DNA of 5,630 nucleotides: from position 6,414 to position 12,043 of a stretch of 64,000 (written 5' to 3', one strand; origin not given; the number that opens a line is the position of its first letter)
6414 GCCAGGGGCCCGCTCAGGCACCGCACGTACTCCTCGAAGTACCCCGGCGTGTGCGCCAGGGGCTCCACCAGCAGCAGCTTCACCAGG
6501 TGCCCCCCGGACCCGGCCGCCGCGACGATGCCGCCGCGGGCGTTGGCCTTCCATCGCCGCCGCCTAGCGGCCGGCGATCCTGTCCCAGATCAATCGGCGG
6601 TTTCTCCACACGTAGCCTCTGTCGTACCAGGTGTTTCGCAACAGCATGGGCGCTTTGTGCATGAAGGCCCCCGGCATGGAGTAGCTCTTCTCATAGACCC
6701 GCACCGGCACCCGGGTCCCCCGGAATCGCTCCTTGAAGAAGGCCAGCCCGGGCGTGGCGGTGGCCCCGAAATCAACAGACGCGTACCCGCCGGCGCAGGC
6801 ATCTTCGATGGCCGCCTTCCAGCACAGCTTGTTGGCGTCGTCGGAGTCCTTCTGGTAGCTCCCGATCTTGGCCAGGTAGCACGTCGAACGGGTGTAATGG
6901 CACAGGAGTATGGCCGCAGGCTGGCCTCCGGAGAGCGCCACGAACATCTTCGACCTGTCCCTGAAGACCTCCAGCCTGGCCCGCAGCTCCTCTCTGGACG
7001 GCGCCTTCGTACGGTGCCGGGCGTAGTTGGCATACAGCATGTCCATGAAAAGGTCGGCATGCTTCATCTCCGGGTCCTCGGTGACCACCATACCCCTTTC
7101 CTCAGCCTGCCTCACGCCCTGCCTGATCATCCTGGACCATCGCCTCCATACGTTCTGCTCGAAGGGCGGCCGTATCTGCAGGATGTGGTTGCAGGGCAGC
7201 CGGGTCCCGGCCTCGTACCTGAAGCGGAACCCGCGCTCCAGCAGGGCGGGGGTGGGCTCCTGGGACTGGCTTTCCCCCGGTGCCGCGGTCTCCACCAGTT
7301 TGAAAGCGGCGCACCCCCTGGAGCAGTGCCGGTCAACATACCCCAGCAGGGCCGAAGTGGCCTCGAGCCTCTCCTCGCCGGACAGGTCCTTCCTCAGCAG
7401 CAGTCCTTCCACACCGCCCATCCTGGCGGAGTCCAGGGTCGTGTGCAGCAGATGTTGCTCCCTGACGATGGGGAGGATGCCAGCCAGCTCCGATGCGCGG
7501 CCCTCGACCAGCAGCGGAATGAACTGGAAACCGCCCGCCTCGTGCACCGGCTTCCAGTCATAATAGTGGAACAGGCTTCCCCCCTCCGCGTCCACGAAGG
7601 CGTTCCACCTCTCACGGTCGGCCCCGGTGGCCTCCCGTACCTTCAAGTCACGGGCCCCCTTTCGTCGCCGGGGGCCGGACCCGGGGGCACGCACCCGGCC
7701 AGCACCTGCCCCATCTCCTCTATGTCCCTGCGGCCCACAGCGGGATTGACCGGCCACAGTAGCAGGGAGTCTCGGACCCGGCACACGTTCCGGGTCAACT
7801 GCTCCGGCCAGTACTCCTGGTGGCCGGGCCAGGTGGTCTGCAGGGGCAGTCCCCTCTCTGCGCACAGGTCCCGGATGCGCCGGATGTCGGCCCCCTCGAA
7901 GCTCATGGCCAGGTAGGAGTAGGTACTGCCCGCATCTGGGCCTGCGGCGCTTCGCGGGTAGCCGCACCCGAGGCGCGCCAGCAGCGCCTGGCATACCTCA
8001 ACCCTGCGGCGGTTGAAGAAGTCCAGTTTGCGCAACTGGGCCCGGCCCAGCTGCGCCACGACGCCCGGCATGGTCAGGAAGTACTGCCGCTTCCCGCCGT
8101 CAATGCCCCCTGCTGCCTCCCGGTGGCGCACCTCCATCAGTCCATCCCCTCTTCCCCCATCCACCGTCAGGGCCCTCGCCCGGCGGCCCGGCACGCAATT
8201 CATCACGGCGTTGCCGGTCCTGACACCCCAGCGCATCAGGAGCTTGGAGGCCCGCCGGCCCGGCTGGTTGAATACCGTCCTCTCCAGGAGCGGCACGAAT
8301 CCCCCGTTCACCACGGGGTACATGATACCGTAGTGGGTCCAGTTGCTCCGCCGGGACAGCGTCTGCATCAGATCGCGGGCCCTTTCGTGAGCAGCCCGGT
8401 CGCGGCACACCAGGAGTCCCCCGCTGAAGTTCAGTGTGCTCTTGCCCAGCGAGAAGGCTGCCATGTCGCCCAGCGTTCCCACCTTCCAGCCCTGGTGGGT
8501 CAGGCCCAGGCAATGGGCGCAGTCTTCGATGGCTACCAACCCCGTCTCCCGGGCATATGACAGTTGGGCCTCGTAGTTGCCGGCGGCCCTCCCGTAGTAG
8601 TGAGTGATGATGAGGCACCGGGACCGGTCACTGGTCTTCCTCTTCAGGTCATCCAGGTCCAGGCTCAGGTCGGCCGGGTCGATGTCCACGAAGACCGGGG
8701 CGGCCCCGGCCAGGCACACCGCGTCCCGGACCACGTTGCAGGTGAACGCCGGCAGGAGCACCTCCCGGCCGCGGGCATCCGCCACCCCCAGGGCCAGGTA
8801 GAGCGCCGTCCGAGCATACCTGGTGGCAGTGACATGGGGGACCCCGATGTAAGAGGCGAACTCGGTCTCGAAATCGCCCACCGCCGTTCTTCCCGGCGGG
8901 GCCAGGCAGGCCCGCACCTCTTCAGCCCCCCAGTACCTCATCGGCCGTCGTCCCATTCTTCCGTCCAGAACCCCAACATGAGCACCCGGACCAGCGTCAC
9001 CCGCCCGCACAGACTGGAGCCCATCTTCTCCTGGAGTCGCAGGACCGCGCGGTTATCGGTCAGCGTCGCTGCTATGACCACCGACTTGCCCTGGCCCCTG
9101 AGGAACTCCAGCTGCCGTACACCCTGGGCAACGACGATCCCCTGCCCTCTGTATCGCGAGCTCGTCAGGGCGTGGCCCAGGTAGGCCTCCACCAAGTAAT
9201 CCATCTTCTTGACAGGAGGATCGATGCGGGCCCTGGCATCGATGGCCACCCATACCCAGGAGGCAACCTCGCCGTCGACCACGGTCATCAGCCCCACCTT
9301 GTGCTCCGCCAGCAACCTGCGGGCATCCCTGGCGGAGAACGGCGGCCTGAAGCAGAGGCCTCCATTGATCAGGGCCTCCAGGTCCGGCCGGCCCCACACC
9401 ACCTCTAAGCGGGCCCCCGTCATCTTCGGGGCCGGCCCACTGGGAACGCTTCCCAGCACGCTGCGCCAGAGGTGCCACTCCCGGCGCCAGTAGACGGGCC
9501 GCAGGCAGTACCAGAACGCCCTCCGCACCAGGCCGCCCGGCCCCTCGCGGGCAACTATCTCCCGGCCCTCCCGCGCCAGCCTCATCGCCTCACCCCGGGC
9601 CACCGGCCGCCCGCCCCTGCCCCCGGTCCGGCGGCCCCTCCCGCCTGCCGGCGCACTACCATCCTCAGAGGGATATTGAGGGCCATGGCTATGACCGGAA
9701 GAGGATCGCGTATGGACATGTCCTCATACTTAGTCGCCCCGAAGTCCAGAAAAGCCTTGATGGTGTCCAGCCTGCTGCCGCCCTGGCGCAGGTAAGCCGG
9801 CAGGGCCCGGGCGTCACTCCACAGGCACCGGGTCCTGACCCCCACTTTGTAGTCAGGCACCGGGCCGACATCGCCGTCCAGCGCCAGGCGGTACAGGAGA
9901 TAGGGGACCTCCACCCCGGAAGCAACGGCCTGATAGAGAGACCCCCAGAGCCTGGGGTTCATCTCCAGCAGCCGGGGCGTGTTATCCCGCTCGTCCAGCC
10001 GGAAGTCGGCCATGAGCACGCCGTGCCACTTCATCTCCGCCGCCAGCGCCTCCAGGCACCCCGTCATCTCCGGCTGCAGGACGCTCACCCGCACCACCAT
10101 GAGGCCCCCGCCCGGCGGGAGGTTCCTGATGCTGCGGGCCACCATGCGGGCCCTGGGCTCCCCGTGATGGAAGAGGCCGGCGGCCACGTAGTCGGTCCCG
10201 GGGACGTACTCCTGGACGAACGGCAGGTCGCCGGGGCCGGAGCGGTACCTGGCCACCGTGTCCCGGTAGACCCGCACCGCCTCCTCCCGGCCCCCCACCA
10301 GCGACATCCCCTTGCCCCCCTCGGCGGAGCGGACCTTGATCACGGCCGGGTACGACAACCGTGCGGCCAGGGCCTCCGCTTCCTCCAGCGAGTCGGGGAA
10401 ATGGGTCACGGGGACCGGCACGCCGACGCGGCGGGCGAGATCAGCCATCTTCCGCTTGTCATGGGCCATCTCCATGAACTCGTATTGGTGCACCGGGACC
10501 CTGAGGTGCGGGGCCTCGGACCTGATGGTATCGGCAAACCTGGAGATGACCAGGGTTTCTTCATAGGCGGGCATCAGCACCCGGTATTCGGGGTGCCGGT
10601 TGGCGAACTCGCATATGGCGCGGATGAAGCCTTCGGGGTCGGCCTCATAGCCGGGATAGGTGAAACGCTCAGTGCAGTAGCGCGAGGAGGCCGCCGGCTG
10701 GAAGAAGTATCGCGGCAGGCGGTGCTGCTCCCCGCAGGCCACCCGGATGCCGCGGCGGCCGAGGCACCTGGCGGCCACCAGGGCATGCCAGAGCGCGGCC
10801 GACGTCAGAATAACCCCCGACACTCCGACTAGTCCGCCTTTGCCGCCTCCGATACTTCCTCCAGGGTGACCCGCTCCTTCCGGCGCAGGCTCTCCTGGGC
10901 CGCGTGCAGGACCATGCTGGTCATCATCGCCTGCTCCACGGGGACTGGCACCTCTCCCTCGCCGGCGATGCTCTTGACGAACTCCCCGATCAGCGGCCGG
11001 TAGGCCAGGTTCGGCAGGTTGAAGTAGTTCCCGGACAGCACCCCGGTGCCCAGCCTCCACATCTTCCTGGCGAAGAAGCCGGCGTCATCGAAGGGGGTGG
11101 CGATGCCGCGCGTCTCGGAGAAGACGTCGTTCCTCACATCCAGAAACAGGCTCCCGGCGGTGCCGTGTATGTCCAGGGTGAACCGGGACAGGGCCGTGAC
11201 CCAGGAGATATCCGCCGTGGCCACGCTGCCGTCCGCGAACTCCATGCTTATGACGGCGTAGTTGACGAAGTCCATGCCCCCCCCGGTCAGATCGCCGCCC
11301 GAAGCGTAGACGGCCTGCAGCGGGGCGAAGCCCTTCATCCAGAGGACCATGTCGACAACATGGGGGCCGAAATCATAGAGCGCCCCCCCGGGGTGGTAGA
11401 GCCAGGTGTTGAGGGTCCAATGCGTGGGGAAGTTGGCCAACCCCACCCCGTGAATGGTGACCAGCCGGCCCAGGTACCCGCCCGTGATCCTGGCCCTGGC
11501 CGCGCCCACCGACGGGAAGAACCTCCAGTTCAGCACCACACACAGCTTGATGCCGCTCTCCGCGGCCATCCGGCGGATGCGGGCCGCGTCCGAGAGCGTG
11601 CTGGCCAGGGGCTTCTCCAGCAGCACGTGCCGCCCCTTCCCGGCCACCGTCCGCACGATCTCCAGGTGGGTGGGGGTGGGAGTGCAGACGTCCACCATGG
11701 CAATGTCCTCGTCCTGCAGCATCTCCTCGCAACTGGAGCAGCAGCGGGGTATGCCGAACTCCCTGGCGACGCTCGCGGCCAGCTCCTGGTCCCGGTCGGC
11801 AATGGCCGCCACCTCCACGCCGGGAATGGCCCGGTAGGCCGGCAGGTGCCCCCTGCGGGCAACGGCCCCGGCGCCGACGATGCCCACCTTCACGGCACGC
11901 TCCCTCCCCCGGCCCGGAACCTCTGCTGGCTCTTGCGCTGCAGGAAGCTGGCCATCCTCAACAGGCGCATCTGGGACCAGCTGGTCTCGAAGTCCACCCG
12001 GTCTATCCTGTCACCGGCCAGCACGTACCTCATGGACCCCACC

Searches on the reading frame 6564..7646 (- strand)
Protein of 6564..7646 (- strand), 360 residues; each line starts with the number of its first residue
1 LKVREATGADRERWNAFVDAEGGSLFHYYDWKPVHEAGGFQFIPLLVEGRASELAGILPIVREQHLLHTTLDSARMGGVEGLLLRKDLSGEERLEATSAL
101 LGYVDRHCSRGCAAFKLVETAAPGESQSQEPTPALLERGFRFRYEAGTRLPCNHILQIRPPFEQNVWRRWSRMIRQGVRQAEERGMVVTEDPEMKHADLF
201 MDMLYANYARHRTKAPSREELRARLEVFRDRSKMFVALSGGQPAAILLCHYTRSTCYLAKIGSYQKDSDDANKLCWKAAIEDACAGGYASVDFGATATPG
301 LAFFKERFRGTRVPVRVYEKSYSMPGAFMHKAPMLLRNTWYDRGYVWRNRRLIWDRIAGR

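Call 11: search_protein_families(library=pfam, proteins=[window:6564-7646:-], max_evalue=0.01)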
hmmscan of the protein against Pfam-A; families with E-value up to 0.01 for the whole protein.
window:6564-7646:- (360 aa): 1 family
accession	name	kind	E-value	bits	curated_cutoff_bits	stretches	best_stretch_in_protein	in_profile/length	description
PF13480.13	Acetyltransf_6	-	3.7e-11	43.8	22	1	169-298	2-139/143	Acetyltransferase (GNAT) domain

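Call 68: search_protein_families(library=ncbifam, proteins=[window:6564-7646:-], max_evalue=0.0001)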
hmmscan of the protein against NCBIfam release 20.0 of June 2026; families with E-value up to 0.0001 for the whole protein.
window:6564-7646:- (360 aa): 1 family
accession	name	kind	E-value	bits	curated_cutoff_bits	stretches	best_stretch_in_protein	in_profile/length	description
TIGR03019.1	pepcterm_femAB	equivalog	2.6e-10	39.8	260.35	1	163-315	129-281/330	FemAB family XrtA/PEP-CTERM system-associated protein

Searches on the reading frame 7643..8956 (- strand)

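Call 10: search_protein_families(library=pfam, proteins=[window:7643-8956:-], max_evalue=0.01)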
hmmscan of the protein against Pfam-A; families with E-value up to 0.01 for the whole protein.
window:7643-8956:- (437 aa): 1 family
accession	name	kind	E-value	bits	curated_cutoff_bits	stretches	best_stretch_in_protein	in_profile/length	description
PF01041.23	DegT_DnrJ_EryC1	-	7e-41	141.1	19.8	1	26-203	26-205/360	DegT/DnrJ/EryC1/StrS aminotransferase family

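Call 68: search_protein_families(library=ncbifam, proteins=[window:7643-8956:-], max_evalue=0.0001)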
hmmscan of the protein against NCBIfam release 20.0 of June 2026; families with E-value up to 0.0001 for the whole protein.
window:7643-8956:- (437 aa): 8 families
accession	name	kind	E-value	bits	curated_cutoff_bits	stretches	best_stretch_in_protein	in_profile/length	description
TIGR04427.1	PLP_DesI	equivalog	2.7e-25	89.3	650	1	26-197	54-225/390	dTDP-4-dehydro-6-deoxyglucose aminotransferase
NF008687.0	PRK11706.1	equivalog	3.5e-23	82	375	1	36-204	43-213/375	dTDP-4-amino-4,6-dideoxygalactose transaminase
TIGR04181.1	NHT_00031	hypoth_equivalog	4.2e-22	78.5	420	1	26-207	32-231/359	LegC family aminotransferase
TIGR03588.1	PseC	equivalog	1.7e-21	76.6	423.5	1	25-197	31-211/380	UDP-4-amino-4,6-dideoxy-N-acetyl-beta-L-altrosamine transaminase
NF008658.2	PRK11658.1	equivalog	3.5e-20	72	631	1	28-196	37-206/379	UDP-4-amino-4-deoxy-L-arabinose aminotransferase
TIGR02379.1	ECA_wecE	subfamily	1.4e-18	66.8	434.85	1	50-204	57-214/376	dTDP-4-amino-4,6-dideoxy-D-glucose transaminase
NF011936.0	PRK15407.1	equivalog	1.9e-14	53.3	423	1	28-170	69-219/440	lipopolysaccharide biosynthesis protein RfbH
NF005817.0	PRK07683.1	equivalog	1.3e-06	27.4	575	1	42-119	92-169/387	aminotransferase A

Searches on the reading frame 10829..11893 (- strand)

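Call 10: search_protein_families(library=pfam, proteins=[window:10829-11893:-], max_evalue=0.01)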
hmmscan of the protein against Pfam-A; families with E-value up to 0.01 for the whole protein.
window:10829-11893:- (354 aa): 4 families
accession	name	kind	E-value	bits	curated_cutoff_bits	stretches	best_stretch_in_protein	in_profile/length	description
PF01408.29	GFO_IDH_MocA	-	1.5e-26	93.9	24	1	1-119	1-118/120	Oxidoreductase family, NAD-binding Rossmann fold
PF22725.1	GFO_IDH_MocA_C3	-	1.3e-18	67.6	27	1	131-249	3-123/124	GFO/IDH/MocA C-terminal domain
PF02894.22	GFO_IDH_MocA_C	-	6.7e-13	49.4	22.9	1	134-344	2-218/218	Oxidoreductase family, C-terminal alpha/beta domain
PF03447.22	NAD_binding_3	-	0.0047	18.1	24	1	17-118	13-114/116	Homoserine dehydrogenase, NAD binding domain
